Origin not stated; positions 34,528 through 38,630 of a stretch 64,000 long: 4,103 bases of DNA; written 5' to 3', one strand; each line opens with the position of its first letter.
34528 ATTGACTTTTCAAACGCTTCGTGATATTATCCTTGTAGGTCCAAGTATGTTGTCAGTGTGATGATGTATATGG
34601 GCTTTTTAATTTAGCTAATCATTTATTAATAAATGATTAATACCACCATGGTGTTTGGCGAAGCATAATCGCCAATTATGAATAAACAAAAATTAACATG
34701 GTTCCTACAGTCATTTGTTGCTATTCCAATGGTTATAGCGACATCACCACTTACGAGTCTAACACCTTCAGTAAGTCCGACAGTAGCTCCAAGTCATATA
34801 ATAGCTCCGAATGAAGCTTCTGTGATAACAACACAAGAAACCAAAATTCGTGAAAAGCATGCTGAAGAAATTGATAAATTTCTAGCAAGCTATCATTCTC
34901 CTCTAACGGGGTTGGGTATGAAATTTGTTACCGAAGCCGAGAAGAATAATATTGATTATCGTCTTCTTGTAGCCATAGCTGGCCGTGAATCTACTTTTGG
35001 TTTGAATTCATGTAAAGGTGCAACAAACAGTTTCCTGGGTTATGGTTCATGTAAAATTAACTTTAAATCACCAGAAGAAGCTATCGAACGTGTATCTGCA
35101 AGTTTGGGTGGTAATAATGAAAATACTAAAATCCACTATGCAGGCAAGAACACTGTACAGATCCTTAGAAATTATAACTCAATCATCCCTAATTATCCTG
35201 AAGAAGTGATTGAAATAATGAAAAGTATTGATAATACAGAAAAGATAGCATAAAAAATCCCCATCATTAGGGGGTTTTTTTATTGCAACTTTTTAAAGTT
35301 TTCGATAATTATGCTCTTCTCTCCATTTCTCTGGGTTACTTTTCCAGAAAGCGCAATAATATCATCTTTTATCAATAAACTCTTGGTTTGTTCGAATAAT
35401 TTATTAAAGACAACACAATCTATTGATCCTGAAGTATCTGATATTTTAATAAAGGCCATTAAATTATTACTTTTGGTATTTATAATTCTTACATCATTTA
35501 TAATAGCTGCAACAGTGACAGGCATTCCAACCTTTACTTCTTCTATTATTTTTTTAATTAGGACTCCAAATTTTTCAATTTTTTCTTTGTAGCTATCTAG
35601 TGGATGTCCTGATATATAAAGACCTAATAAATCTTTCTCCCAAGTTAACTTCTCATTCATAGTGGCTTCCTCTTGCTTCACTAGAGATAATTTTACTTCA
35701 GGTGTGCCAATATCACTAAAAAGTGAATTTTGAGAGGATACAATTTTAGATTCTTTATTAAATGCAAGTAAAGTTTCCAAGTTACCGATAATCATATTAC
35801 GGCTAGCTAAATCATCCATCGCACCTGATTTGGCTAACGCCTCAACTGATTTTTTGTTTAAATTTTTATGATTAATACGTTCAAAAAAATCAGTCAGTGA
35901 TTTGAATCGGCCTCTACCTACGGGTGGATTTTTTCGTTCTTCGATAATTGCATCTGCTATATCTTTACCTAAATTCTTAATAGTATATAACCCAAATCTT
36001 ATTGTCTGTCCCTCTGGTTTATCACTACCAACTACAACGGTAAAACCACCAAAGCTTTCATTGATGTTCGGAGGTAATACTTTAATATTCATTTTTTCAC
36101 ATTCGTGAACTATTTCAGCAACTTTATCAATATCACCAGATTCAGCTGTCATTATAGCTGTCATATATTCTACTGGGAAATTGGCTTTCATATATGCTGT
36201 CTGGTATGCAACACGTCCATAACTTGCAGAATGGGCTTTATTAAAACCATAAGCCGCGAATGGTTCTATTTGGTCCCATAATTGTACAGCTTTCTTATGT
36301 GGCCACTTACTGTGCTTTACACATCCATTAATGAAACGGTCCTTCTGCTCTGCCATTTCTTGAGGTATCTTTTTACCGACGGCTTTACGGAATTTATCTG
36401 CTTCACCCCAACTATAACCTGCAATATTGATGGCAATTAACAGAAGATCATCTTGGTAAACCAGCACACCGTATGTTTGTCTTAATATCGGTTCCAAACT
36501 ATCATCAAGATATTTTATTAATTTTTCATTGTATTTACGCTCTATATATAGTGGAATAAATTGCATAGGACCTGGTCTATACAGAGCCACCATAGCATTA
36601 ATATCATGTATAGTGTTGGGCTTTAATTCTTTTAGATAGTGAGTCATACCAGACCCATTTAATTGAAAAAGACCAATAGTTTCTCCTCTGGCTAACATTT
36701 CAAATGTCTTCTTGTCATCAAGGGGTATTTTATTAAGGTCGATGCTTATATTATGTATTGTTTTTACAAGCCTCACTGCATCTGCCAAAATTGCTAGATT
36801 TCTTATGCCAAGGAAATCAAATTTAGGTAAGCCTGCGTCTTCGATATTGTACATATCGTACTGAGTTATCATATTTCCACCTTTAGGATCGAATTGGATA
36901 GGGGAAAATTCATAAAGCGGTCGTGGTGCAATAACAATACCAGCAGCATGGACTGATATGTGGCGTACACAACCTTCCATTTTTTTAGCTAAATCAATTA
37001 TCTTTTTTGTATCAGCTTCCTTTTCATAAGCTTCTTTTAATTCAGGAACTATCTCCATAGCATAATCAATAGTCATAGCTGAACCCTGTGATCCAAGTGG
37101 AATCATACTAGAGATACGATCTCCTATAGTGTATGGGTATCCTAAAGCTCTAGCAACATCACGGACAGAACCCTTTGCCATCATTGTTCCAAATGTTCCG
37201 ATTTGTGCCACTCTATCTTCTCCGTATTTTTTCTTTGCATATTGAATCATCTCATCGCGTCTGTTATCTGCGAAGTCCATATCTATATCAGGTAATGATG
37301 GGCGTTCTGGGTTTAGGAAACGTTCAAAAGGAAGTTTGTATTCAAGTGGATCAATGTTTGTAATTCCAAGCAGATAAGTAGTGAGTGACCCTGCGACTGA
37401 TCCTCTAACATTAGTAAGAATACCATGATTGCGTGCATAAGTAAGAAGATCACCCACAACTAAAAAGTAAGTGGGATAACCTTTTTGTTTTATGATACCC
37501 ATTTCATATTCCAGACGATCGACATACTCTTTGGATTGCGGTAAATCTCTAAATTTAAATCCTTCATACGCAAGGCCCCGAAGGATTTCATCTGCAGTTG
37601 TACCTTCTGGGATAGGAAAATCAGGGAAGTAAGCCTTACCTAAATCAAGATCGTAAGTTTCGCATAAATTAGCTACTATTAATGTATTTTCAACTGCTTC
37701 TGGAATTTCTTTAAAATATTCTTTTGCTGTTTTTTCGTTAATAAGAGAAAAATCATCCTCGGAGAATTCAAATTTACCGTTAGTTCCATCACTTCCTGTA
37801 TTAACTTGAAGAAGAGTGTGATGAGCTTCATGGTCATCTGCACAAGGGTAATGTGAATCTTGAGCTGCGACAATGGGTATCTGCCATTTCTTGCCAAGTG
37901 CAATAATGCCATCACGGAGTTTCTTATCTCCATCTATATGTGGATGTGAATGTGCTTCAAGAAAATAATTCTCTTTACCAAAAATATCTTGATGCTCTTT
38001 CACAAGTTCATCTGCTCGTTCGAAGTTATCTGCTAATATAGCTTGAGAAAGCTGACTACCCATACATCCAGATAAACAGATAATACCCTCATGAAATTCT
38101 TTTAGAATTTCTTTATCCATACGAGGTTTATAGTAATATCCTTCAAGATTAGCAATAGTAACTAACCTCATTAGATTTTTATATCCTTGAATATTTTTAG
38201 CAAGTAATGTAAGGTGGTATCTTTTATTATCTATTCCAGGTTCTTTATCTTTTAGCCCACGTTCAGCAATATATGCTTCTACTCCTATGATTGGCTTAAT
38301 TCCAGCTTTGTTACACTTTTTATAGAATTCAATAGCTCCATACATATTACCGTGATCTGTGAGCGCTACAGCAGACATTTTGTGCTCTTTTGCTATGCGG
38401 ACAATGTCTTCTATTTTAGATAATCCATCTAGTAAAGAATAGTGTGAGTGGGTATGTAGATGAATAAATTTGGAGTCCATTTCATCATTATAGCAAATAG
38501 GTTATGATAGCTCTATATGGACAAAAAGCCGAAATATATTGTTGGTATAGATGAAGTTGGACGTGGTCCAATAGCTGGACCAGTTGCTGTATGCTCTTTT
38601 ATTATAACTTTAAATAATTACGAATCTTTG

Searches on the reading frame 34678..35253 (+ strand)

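Call 21: search_protein_families(library=pfam, proteins=[window:34678-35253:+])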
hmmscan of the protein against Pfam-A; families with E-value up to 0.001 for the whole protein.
window:34678-35253:+ (191 aa): 1 family
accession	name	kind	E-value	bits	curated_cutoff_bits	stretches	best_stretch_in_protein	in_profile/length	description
PF01832.25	Glucosaminidase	-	4.7e-05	24.5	30.2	1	83-185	4-122/123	Mannosyl-glycoprotein endo-beta-N-acetylglucosaminidase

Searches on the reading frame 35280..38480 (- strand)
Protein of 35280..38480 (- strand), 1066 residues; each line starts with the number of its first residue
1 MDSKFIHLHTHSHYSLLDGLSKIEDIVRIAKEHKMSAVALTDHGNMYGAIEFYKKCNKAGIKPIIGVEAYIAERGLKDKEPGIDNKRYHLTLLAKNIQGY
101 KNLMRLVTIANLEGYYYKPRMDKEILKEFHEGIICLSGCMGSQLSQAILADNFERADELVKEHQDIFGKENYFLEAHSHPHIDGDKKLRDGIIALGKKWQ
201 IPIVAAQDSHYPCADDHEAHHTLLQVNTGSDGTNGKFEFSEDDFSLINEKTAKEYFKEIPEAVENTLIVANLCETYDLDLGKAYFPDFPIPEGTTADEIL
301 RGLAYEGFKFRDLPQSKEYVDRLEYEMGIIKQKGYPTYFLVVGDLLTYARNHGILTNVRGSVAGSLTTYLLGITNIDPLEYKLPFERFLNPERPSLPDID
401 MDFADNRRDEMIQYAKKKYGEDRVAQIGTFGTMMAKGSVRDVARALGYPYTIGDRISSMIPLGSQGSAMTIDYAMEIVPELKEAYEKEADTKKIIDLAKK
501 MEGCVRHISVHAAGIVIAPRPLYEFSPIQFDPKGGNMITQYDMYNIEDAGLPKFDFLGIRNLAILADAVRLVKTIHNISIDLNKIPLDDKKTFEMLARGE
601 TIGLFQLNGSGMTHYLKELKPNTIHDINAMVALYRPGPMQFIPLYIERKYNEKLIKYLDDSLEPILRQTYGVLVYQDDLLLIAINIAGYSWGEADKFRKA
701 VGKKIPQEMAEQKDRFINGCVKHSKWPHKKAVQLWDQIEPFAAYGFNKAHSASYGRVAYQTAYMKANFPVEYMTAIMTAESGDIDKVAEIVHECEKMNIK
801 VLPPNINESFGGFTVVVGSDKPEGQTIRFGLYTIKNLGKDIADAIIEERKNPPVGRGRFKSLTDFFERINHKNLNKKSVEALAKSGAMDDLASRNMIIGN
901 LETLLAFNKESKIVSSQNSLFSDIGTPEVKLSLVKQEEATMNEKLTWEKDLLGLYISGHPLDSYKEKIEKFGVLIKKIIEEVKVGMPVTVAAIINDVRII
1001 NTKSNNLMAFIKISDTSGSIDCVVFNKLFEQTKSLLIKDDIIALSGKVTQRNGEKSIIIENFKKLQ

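Call 21: search_protein_families(library=pfam, proteins=[window:35280-38480:-])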
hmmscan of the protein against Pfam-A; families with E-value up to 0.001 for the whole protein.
window:35280-38480:- (1066 aa): 5 families
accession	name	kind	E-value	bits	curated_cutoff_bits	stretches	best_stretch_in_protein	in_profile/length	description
PF07733.18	DNA_pol3_alpha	-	1.6e-91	307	23.9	1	300-558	3-260/260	Bacterial DNA polymerase III alpha NTPase domain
PF02811.25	PHP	-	1e-56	192.2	26.4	1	7-179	1-164/164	PHP domain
PF17657.6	DNA_pol3_finger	-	2.3e-54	183.7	22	1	561-723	1-165/166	Bacterial DNA polymerase III alpha subunit finger domain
PF14579.12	HHH_6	-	1e-23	83.8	25.6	1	798-892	1-84/90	Helix-hairpin-helix motif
PF01336.31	tRNA_anti-codon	-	5.3e-14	52.4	27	1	988-1065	1-75/75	OB-fold nucleic acid binding domain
